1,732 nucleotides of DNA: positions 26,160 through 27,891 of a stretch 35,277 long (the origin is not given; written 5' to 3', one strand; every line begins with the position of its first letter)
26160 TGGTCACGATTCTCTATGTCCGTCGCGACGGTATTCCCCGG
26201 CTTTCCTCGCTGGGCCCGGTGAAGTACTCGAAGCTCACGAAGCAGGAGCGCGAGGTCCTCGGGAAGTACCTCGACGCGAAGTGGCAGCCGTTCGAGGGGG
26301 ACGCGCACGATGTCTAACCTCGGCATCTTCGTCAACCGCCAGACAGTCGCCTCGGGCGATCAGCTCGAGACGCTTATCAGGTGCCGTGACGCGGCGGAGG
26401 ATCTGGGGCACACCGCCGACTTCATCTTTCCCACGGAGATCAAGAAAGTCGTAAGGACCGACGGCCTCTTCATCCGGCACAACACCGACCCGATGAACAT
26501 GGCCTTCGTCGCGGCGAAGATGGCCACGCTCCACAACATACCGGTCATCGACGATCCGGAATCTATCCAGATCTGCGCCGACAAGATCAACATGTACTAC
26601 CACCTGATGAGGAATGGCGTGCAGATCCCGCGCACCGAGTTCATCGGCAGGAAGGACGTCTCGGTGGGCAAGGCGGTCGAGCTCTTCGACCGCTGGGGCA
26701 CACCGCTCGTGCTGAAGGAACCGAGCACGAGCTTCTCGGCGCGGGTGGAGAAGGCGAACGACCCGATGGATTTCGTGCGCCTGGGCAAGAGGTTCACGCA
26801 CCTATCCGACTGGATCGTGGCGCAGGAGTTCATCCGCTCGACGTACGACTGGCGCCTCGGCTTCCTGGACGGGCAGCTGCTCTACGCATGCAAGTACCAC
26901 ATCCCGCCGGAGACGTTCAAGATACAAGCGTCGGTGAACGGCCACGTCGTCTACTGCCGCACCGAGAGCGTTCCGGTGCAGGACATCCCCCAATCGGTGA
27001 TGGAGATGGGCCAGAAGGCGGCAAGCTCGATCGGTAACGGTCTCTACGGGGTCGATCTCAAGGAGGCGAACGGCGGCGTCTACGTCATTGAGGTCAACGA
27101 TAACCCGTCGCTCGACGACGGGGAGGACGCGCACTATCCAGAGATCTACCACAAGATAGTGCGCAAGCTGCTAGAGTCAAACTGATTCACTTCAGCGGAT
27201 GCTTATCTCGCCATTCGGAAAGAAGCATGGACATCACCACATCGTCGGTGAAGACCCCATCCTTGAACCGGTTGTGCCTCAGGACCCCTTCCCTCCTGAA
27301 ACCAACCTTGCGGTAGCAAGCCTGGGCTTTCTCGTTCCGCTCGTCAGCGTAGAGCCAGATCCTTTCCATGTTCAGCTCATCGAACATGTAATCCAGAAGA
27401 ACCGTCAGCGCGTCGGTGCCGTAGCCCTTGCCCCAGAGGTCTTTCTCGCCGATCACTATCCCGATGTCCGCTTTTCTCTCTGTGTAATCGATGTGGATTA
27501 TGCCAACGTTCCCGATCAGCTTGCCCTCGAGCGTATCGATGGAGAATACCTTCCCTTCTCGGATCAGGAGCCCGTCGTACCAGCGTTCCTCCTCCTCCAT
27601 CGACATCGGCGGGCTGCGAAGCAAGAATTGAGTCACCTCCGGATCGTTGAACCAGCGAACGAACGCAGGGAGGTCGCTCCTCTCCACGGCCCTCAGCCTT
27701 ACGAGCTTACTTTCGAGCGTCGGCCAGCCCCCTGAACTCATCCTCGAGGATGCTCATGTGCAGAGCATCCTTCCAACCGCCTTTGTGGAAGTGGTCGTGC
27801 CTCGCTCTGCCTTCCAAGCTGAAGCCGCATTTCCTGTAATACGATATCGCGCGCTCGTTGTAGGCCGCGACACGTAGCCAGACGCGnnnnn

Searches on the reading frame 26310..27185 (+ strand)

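Call 65: search_protein_families(library=pfam, proteins=[window:26310-27185:+], max_evalue=0.0001)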
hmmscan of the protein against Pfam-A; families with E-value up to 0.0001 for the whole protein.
window:26310-27185:+ (291 aa): 2 families
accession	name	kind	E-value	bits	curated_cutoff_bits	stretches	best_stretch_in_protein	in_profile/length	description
PF08443.16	RimK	-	7.9e-09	35.8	21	1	91-285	3-186/188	RimK-like ATP-grasp domain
PF02655.19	ATP-grasp_3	-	1.2e-05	25.9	23.2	1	89-263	1-154/160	ATP-grasp domain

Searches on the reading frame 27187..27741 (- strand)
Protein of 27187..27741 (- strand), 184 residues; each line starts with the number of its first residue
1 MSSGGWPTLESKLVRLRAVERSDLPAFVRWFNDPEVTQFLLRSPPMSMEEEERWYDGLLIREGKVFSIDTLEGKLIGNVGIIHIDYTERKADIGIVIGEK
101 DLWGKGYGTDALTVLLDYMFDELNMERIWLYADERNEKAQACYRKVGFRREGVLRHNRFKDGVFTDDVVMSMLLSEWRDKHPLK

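Call 65: search_protein_families(library=pfam, proteins=[window:27187-27741:-], max_evalue=0.0001)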
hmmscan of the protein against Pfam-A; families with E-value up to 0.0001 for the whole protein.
window:27187-27741:- (184 aa): 4 families
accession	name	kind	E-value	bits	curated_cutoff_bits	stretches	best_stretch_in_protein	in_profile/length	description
PF13302.13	Acetyltransf_3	-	2e-28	100.2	25.4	1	15-149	3-138/138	Acetyltransferase (GNAT) domain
PF00583.31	Acetyltransf_1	-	9.1e-14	52.2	20.7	1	47-148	19-116/116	Acetyltransferase (GNAT) family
PF13523.12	Acetyltransf_8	-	2e-13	50.6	27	1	22-152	4-141/145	Acetyltransferase (GNAT) domain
PF13420.13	Acetyltransf_4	-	1.7e-10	41.6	24.3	1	16-167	1-153/155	Acetyltransferase (GNAT) domain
